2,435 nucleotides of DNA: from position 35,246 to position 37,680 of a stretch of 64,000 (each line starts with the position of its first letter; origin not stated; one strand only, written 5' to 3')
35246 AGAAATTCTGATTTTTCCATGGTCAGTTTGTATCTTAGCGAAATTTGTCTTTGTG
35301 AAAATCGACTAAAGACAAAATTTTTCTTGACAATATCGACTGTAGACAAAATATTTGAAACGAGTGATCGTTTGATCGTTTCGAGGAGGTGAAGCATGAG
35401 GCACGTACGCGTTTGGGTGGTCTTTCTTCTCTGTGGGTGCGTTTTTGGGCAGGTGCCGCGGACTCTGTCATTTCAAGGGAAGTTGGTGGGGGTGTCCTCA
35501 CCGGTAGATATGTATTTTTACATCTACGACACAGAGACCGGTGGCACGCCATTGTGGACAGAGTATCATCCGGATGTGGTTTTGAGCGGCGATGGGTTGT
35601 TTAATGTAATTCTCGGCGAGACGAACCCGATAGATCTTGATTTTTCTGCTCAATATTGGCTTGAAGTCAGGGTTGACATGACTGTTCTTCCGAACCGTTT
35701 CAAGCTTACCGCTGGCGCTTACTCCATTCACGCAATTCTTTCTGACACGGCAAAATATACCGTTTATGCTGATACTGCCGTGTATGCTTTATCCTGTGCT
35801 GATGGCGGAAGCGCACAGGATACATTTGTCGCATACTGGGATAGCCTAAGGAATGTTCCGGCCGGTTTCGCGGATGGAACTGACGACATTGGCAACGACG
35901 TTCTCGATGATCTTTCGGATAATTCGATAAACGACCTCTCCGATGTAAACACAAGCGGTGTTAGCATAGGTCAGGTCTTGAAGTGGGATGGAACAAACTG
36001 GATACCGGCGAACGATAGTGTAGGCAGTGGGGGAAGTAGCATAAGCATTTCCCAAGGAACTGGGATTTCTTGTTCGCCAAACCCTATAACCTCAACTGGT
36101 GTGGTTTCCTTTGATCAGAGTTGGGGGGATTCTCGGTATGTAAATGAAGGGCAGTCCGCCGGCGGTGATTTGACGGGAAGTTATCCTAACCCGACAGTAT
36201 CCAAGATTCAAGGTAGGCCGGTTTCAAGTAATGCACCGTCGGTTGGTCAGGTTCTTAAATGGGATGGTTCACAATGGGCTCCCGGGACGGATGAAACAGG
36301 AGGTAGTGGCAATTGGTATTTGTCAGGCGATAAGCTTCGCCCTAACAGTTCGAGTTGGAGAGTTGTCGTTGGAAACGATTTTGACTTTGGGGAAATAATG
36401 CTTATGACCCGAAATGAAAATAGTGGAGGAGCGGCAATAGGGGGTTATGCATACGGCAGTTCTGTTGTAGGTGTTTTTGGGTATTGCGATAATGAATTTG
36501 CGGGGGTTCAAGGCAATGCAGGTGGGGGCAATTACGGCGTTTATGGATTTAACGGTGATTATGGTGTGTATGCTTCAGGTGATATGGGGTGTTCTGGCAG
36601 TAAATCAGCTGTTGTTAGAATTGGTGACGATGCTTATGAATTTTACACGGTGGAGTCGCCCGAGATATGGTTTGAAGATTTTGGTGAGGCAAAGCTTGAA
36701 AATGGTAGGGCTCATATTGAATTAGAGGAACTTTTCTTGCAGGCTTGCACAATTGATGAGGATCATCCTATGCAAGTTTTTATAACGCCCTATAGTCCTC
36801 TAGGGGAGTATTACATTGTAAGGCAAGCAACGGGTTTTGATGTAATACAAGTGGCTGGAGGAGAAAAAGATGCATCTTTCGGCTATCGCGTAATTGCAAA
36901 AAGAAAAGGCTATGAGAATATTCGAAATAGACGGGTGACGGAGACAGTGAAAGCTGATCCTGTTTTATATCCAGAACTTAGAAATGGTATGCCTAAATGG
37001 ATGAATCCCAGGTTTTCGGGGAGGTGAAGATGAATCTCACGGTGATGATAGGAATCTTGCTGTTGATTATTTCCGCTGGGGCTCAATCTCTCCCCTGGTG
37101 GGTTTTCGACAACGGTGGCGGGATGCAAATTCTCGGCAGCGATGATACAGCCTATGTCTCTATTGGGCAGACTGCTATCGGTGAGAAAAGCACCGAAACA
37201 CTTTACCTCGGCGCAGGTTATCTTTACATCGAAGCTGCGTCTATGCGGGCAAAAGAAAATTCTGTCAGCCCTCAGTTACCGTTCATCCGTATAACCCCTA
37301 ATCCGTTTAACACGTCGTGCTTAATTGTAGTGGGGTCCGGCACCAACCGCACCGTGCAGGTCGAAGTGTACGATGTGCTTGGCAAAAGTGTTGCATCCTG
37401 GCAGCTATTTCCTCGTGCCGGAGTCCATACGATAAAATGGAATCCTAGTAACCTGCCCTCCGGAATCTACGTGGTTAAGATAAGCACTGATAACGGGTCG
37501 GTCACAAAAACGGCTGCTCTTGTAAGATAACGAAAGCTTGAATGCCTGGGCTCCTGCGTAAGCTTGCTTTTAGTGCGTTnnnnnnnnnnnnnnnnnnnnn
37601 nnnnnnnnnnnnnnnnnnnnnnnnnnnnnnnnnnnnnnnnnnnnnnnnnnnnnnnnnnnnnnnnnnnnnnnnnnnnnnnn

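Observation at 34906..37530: Three-gene AT-richer module: XRE regulator, repeat operators, tail-fibre-like secreted protein, mini T9SS cargo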

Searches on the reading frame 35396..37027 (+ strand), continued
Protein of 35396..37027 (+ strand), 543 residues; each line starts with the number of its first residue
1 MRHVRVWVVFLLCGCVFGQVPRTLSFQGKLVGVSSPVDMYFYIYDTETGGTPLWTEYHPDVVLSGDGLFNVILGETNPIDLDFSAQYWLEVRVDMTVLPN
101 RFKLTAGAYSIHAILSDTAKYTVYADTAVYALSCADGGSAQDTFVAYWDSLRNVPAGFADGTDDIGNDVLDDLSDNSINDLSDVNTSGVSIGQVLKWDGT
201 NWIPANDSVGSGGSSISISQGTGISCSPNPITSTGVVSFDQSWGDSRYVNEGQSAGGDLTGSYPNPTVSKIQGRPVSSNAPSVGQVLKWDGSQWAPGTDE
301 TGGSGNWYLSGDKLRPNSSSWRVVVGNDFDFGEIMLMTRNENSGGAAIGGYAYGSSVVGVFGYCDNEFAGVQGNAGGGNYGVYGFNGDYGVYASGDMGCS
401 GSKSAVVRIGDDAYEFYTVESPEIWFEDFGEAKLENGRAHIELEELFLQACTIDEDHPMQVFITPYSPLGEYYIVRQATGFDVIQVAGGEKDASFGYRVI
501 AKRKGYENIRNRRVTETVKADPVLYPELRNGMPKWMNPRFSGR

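Call 81: search_solved_structures(query=window:35396-37024:+, max_evalue=1)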
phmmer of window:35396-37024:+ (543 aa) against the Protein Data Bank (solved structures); distinct sequences matched with E-value up to 1: 0.

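Call 85: search_protein_families(library=padloc, proteins=[window:35396-37027:+], max_evalue=0.01)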
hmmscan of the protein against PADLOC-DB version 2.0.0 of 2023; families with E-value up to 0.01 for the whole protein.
window:35396-37027:+ (543 aa): 0 families

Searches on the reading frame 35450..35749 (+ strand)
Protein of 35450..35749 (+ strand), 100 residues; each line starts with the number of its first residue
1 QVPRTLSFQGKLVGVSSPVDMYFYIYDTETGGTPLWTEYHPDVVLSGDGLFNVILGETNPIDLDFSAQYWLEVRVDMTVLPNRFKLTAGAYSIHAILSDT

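Call 42: find_related_loci(query=A4, collection=genome_contigs, flank=6000)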
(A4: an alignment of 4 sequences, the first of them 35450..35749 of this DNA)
Query A4 (100 aa) in genome_contigs; peptide patterns used: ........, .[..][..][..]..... (x = any residue, [..] = any of these).
54 stretches matched a pattern; 3 encode a relative of the query (tblastn E <= 1e-3); 3 distinct loci.
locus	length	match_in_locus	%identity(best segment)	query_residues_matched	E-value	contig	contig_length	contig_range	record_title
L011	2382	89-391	60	1-100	2e-36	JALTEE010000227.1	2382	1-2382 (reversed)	MAG: bacterium isolate S014_metabat2_scaf2bin.008 S014_NODE_33540_length_2382_cov_2.738803, whole genome shotgun sequenc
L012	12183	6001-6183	44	3-57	2e-8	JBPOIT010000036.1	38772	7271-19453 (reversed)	MAG: Candidatus Levyibacteriota bacterium isolate MAG_784 c_000000578631, whole genome shotgun sequence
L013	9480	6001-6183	39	2-56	5e-7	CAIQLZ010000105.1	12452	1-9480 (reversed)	MAG: Candidatus Levybacteria bacterium isolate AM-lipid-01-D9_bin-0046 genome assembly, contig: bin-0046:105/107, whole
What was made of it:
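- Tried and rejected: genome_contigs scan: found only L011, the same contig as L002, plus two weak Levybacteria hits (call 42).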

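Call 43: find_related_loci(query=A4, collection=metagenome_contigs, flank=6000)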
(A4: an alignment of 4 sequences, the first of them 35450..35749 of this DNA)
Query A4 (100 aa) in metagenome_contigs; peptide patterns used: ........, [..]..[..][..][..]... (x = any residue, [..] = any of these).
117 stretches matched a pattern; 11 encode a relative of the query (tblastn E <= 1e-3); 10 distinct loci.
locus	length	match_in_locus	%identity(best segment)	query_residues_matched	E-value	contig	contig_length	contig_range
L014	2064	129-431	67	1-100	6e-40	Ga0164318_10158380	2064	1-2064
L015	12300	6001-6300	63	1-100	1e-38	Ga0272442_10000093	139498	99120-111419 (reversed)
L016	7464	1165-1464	61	1-100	4e-36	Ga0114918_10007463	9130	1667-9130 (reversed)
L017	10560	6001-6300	59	1-100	8e-38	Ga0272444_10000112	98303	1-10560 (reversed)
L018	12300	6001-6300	50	1-93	8e-22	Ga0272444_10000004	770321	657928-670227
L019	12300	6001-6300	48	1-93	3e-21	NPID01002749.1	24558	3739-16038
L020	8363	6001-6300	37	1-95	2e-17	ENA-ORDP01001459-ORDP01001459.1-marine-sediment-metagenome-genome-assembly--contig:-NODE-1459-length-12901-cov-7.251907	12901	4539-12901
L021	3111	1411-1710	37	1-95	3e-17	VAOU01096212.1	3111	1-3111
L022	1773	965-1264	36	1-95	3e-16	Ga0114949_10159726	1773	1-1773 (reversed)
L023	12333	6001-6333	36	2-100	7e-15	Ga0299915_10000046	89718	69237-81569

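Call 83: search_solved_structures(query=A4, max_evalue=10)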
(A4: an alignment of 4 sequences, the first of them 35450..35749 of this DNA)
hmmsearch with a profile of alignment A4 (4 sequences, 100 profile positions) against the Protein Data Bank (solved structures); distinct sequences matched with E-value up to 10: 5.
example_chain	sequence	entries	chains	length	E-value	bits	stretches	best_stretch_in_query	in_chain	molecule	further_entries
6ppn_E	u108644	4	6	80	0.33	14.5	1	6-56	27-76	U6 snRNA-associated Sm-like protein LSm5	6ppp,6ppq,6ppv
3swn_A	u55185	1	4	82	0.35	14.5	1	6-56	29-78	U6 snRNA-associated Sm-like protein LSm5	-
4emk_A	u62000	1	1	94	0.5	14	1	6-56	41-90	U6 snRNA-associated Sm-like protein LSm5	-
2xtl_A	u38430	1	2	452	0.62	13.7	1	38-99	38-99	CELL WALL SURFACE ANCHOR FAMILY PROTEIN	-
5onm_A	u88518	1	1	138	0.75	13.4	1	31-62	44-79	L-ectoine synthase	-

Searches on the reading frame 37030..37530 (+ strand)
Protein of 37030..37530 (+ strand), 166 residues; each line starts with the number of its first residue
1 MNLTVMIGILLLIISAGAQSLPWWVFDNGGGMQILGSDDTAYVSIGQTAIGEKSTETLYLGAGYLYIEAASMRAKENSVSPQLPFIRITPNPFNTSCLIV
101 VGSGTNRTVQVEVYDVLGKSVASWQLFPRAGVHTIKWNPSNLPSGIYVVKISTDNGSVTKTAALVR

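Call 4: search_protein_families(library=pfam, proteins=[window:37030-37530:+], max_evalue=0.1)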
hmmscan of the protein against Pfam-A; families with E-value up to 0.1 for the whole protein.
window:37030-37530:+ (166 aa): 4 families
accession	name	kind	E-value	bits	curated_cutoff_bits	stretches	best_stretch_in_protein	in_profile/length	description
PF18962.6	Por_Secre_tail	-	4.8e-11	43.2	27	1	90-161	3-72/75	Secretion system C-terminal sorting domain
PF13860.13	FlgD_ig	-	0.00011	22.6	27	1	107-156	23-78/79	FlgD Ig-like domain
PF23861.1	Ribophorin_II_2nd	-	0.0041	17.7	23.4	0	132-156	65-92/105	Ribophorin II second domain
PF16967.11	TcfC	-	0.039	13.9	29.4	0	130-159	31-59/68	E-set like domain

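Call 7: search_protein_families(library=phrogs, proteins=[window:37030-37530:+], max_evalue=0.1)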
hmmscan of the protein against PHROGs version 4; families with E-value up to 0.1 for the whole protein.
window:37030-37530:+ (166 aa): 0 families

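Call 8: search_protein_families(library=ncbifam, proteins=[window:37030-37530:+], max_evalue=0.1)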
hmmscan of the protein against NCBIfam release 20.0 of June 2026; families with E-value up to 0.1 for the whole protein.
window:37030-37530:+ (166 aa): 7 families
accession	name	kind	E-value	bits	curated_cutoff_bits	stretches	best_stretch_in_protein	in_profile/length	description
TIGR04183.1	Por_Secre_tail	domain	2.4e-13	49.8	23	1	88-160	1-67/72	T9SS type A sorting domain-containing protein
NF038113.1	T9SSA_dep_M36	equivalog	6.1e-08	31.3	885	1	85-160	793-864/869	T9SS-dependent M36 family metallopeptidase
NF033708.1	T9SS_Cterm_ChiA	domain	0.00018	21.3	40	1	110-159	3-50/55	T9SS sorting signal type C domain-containing protein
NF052323.1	T9SSA_dep_M6i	equivalog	0.00052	18.1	600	1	90-155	962-1028/1043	T9SS-dependent M6-like inactivated metalloprotease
NF050177.1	TapA_OM_Porphy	equivalog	0.0039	16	500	1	84-159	469-538/544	TapA/TapC family T9SS-dependent outer membrane protein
NF005176.1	PRK06655.1-1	equivalog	0.01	15.8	230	1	105-162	95-159/197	flagellar hook assembly protein FlgD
NF033707.1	T9SS_sortase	equivalog_domain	0.013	13.1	420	1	81-154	994-1078/1095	type IX secretion system sortase PorU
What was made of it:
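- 37030..37530 (+): 166-aa partner protein. Its parts are:
- signal peptide, aa 1-18
- undescribed ~50-aa partner domain, aa 19-70 (37084-37239)
- linker
- type A T9SS C-terminal domain, aa ~85-166 (37282-37527)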

The start codon lies 2 nt after the fibre stop codon. The RBS at 37021-37029 overlaps that stop. TIGR04183 49.8 bits and PF18962 E=4.8e-11 (calls 4, 8).
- Checked: Small gene: 37030-37530(+), 166 aa. Por_Secre_tail scores E=4.8e-11 and TIGR04183 (type A) scores 49.8 bits against a cutoff of 23 (calls 4, 8).

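Call 14: find_homologous_proteins(query=window:37030-37530:+, max_evalue=0.001)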
Query window:37030-37530:+ (166 aa): 2 proteins with E <= 0.001 among 28 candidates.
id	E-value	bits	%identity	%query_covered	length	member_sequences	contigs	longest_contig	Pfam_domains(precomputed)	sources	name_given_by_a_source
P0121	1.2e-103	361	100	100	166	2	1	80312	PF18962.8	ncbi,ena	-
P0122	6.7e-37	144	42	100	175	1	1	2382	PF18962.8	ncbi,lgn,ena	-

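Call 15: find_encoding_contigs(protein=P0122, flank=10000, max_places=4)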
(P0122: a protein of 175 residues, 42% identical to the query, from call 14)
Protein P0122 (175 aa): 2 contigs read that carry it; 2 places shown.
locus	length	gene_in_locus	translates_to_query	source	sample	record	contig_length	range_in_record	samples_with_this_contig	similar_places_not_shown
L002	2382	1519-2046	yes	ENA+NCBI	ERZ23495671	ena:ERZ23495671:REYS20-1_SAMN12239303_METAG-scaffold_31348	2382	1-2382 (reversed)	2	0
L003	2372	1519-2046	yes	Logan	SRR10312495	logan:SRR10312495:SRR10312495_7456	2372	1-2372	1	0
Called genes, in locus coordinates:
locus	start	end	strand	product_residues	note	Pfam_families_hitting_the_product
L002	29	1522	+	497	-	-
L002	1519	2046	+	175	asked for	PF18962:Por_Secre_tail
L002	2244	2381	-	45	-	?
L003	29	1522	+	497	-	-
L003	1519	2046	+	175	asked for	PF18962:Por_Secre_tail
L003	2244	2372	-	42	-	?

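Call 68: predict_structure(alignment_id=A6)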
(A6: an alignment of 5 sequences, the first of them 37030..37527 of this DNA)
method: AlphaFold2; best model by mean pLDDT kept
length: 166 residues; sequences in the alignment: 5
mean_pLDDT: 57.2   pTM: 0.48
mean pLDDT of the five models: 57.2, 54.6, 52.0, 50.0, 48.5
residues with pLDDT >= 90: 4; 70-90: 53; 50-70: 41; < 50: 68
segments of 3 or more residues with pLDDT < 50: 15-82
pLDDT, mean of each block of 10 residues (from residue 1): 60 46 33 36 33 38 34 39 60 68 72 83 83 79 76 70 68
secondary structure, 60 per line:
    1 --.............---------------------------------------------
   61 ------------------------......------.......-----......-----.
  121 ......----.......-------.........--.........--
elements in order: H3-15 E85-90 E97-103 E109-114 E120-126 E131-137 E145-153 E156-164
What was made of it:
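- On T9SS type A CTD cargo (partner protein): AF2 models a beta-sandwich at aa 85-164 (call 68). AF2 models a helix at aa 3-15 (call 68).
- The partner N-domain is not confidently folded on its own (pLDDT<50), whereas its CTD is (call 68). The partner domain is not confidently folded alone (call 68).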

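Call 85: search_protein_families(library=padloc, proteins=[window:37030-37530:+], max_evalue=0.01)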
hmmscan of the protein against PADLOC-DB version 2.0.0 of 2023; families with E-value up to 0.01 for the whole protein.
window:37030-37530:+ (166 aa): 0 families

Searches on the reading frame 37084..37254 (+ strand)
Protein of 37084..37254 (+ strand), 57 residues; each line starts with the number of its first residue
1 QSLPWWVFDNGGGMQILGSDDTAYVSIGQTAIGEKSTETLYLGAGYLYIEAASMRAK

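Call 26: search_protein_representatives(alignment_id=A2)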
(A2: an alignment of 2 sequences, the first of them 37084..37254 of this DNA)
Query: 2 sequences, 58 profile positions. Proteins with E-value up to 0.001 (for the whole library): 9; up to 1e-10: 4; up to 1e-30: 1. The best 9 are listed.
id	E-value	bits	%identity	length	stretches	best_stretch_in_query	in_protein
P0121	1.2e-33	130.6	-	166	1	1-57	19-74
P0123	2.4e-24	100.8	-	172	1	1-57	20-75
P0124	5.5e-13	64.5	-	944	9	27-54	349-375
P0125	4.3e-12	61.6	-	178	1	3-54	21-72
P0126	1.5e-09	53.5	-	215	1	3-51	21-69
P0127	7.0e-06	41.8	-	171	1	3-51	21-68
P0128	1.1e-05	41.1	-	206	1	3-48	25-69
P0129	4.1e-04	36.1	-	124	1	3-48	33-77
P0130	4.3e-04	36.0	-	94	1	3-47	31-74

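Call 30: find_encoding_contigs(protein=P0123, flank=8000, max_places=4)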
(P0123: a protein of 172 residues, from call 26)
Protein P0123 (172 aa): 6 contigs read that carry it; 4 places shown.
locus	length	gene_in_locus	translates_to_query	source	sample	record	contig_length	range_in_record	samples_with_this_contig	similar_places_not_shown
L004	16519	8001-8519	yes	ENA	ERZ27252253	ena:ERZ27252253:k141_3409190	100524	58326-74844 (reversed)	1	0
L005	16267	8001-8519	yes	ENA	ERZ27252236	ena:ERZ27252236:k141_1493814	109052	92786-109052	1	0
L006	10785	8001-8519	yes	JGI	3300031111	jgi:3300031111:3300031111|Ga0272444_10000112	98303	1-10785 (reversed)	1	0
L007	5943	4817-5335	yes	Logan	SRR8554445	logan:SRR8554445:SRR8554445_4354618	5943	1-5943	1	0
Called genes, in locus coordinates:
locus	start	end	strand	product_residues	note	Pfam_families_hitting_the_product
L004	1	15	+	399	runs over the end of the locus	PF01676:Metalloenzyme, PF10143:PhosphMutase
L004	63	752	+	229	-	PF07313:AmiA-like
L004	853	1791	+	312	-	PF07949:YbbR (faint)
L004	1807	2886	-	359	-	PF03773:ArsP_1, PF04945:YHS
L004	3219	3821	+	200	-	PF13521:AAA_28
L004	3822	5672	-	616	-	PF00324:AA_permease, PF13520:AA_permease_2, PF00359:PTS_EIIA_2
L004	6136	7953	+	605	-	-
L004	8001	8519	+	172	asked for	PF18962:Por_Secre_tail (faint)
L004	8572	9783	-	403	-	PF00037:Fer4, PF12797:Fer4_2 (weak), PF12837:Fer4_6, PF12838:Fer4_7, PF13187:Fer4_9, PF13237:Fer4_10, PF01012:ETF, PF00766:ETF_alpha, +5 more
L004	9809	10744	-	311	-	-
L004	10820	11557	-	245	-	PF05036:SPOR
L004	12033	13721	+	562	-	PF09847:12TM_1 (weak), PF16949:ABC_tran_2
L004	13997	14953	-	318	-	-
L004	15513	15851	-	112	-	-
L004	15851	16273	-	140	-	-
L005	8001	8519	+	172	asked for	PF18962:Por_Secre_tail (faint)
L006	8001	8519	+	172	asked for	PF18962:Por_Secre_tail (faint)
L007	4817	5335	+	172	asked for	PF18962:Por_Secre_tail (faint)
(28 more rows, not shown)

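Call 31: find_encoding_contigs(protein=P0125, flank=8000, max_places=4)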
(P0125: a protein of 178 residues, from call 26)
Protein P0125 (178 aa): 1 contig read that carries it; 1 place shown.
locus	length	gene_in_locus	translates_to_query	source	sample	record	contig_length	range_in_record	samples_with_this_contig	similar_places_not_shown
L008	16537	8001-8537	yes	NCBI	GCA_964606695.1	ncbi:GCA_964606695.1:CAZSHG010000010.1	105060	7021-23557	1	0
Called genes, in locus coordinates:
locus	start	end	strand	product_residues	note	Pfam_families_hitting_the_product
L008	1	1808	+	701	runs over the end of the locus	PF08757:CotH, PF00932:LTD, PF18962:Por_Secre_tail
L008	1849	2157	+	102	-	PF02223:Thymidylate_kin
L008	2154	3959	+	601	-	PF02223:Thymidylate_kin, PF24391:HD-CE (weak), PF01966:HD (weak), PF21447:Ppx-GppA_III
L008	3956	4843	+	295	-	PF02308:MgtC, PF16316:DUF4956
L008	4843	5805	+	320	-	-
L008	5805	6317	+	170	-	PF00932:LTD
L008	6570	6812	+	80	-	-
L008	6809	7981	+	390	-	-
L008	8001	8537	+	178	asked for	PF18962:Por_Secre_tail (weak)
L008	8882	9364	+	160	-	-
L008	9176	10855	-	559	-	PF14559:TPR_19 (faint), PF14938:SNAP (faint), PF28559:TPR_SusR (faint), PF10602:RPN7 (faint), PF00515:TPR_1 (faint), PF07719:TPR_2 (faint), PF13424:TPR_12, PF00990:GGDEF, +6 more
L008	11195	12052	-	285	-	PF07603:Lcl_C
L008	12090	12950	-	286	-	PF07603:Lcl_C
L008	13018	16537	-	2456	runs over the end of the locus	PF25087:GMPPB_C (faint)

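Call 35: find_encoding_contigs(protein=P0127, flank=6000, max_places=3)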
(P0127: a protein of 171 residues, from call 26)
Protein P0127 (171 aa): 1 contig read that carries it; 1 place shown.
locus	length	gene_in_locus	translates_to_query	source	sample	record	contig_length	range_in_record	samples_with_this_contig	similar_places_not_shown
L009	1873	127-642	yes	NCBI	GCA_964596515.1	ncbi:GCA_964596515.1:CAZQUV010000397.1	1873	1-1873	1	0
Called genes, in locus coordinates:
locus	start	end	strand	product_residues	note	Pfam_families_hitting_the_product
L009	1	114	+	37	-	?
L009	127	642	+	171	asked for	PF18962:Por_Secre_tail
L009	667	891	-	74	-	PF07927:HicA_toxin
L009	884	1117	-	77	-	PF15919:HicB_lk_antitox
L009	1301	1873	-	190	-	?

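Call 36: find_encoding_contigs(protein=P0126, flank=6000, max_places=3)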
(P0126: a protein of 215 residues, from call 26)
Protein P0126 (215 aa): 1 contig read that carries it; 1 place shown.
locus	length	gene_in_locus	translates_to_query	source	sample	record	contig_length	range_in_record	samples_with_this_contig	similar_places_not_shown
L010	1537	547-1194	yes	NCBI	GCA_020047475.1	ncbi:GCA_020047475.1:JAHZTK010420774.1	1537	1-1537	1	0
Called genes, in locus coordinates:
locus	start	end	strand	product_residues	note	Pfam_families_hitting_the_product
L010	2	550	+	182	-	?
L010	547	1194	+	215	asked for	-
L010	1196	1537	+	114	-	?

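Call 53: find_homologous_proteins(query=A5, max_evalue=0.01)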
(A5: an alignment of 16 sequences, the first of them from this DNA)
Query A5 (16 sequences) (53 aa, profile of the alignment): 7 proteins with E <= 0.01 among 167 candidates.
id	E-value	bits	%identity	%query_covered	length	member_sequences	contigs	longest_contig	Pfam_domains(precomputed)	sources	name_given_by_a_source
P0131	2.1e-9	55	57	43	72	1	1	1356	-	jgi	jgi:hypothetical protein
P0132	1.8e-8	52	40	89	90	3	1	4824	-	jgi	jgi:hypothetical protein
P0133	1.6e-6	46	44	51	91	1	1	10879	-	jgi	jgi:hypothetical protein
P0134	4.8e-6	44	40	89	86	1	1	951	-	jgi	jgi:hypothetical protein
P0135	1.9e-5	42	40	89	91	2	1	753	-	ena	-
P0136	1.6e-4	39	42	45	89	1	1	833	-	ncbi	-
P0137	2.6e-4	38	50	53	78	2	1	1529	-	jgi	jgi:hypothetical protein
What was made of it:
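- Tried and rejected: It returned 2 and then 7 hits (calls 14, 53), and the exhaustive profile search gave only 9 cluster representatives (call 26).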

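Call 55: find_encoding_contigs(protein=P0133, flank=6000, max_places=2)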
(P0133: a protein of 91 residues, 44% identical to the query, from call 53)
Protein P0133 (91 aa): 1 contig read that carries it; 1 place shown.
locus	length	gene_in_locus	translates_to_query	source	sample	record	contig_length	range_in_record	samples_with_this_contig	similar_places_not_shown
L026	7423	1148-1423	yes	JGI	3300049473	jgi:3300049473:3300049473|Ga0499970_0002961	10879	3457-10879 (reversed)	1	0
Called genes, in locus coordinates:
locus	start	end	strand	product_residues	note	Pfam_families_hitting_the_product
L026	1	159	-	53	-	?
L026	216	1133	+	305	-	-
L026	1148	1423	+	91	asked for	-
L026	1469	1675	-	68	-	-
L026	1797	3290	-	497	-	-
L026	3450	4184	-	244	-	PF12867:DinB_2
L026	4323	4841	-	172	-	PF08020:DUF1706 (weak), PF12867:DinB_2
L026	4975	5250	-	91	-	-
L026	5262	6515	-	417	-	-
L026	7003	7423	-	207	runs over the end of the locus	PF01596:Methyltransf_3, PF01135:PCMT, PF08704:GCD14, PF13578:Methyltransf_24, PF13649:Methyltransf_25 (weak)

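Call 56: find_encoding_contigs(protein=P0132, flank=6000, max_places=2)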
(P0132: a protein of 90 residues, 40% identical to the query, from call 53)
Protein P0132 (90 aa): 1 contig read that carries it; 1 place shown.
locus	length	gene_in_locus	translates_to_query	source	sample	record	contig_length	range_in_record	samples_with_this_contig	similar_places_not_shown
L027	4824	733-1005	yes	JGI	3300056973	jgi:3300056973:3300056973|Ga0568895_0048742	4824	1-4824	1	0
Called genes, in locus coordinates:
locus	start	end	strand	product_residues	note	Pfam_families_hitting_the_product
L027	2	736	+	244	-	?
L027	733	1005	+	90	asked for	-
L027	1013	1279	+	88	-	-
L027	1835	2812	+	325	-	PF06675:DUF1177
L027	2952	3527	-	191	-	PF00857:Isochorismatase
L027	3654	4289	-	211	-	PF01209:Ubie_methyltran, PF13489:Methyltransf_23, PF13847:Methyltransf_31, PF08241:Methyltransf_11, PF08242:Methyltransf_12, PF13649:Methyltransf_25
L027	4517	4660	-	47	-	-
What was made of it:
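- The genes are 2 nt apart here and are called as overlapping by 4 nt in L002, L010 and L027 (calls 15, 36, 56).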

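Call 82: search_solved_structures(query=A5, max_evalue=10)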
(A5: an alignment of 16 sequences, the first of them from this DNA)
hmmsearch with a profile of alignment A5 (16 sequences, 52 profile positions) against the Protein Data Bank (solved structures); distinct sequences matched with E-value up to 10: 0.
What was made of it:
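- Tried and rejected: Solved-structure relatives by sequence: none for the fibre or the partner domain, and none significant for the fibre N-domain, whose best E-value was 0.33 (calls 81-83).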
